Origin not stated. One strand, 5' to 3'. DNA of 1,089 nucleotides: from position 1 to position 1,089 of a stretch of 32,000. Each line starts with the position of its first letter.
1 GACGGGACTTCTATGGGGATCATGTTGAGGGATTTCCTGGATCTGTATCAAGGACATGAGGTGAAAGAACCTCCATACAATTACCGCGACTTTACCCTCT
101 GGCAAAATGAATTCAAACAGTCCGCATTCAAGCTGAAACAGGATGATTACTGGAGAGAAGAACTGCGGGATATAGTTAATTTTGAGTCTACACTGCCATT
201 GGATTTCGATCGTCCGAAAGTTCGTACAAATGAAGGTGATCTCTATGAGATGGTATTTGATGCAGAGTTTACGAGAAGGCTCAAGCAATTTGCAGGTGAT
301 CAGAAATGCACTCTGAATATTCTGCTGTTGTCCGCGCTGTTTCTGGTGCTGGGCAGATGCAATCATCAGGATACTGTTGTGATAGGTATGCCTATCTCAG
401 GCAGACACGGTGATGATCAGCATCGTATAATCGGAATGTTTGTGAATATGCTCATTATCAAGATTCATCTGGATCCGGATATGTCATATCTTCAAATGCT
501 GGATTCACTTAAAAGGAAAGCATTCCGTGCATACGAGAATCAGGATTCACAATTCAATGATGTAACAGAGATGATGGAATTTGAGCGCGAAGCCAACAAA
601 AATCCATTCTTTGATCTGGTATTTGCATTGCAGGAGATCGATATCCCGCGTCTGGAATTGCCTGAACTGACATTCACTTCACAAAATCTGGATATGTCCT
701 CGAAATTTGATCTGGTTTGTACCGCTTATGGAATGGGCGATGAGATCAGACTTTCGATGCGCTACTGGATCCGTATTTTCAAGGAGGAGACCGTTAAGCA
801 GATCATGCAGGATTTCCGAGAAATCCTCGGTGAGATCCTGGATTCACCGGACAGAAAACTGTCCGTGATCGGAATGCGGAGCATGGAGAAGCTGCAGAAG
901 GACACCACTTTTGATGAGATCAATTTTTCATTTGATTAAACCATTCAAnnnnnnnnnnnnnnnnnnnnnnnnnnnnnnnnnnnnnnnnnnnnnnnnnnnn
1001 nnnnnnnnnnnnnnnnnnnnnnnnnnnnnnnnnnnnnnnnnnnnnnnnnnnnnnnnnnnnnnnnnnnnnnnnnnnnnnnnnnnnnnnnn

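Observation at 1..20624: Highly fragmented, non-colinear hybrid NRPS-PKS cluster whose architecture I cannot match to a known pathway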

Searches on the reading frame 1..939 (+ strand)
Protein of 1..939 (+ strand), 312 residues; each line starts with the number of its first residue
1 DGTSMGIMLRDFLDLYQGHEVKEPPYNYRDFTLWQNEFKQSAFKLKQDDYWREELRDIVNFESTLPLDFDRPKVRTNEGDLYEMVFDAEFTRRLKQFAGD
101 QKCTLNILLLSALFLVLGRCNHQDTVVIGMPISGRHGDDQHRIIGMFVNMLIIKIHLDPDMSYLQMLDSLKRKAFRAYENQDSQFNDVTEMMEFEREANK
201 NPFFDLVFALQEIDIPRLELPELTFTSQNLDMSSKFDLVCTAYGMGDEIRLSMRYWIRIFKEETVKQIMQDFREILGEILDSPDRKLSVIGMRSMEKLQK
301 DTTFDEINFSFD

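Call 3: search_protein_families(library=pfam, proteins=[window:1-939:+], max_evalue=0.01)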
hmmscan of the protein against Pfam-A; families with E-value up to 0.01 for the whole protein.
window:1-939:+ (312 aa): 1 family
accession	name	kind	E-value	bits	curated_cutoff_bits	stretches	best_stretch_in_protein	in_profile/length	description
PF00668.25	Condensation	-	6.6e-60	203.5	30.6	1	1-295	143-449/456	Condensation domain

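Call 6: search_protein_families(library=ncbifam, proteins=[window:1-939:+], max_evalue=0.001)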
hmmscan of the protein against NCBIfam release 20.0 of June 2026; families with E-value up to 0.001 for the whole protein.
window:1-939:+ (312 aa): 4 families
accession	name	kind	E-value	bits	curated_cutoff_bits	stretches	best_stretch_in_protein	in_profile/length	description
NF047350.1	aureusi_NRPS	equivalog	5e-41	139.7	2500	1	1-292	1123-1410/2373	aureusimine non-ribosomal peptide synthetase AusA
NF004282.0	PRK05691.1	subfamily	2.1e-32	110.3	4090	1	1-303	813-1120/4334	non-ribosomal peptide synthase/polyketide synthase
TIGR03443.1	alpha_am_amid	equivalog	1.4e-08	32.6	1030.1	1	51-296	2-217/1390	L-aminoadipate-semialdehyde dehydrogenase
NF038078.1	NRPS_MxcG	equivalog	0.00025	18.4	2300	1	86-171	224-309/1442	myxochelin non-ribosomal peptide synthetase MxcG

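Call 21: find_homologous_proteins(query=window:1-939:+)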
Query window:1-939:+ (312 aa): 2 proteins with E <= 0.001 among 651 candidates.
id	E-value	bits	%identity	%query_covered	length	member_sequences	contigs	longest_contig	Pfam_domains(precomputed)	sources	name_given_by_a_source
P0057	2.4e-69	252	50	74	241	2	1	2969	PF00668.26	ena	-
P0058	2.5e-40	157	30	94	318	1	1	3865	PF00668.26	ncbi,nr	ncbi:MAG: non-ribosomal peptide synthetase, partial [bacterium]|nr:non-ribosomal peptide synthetase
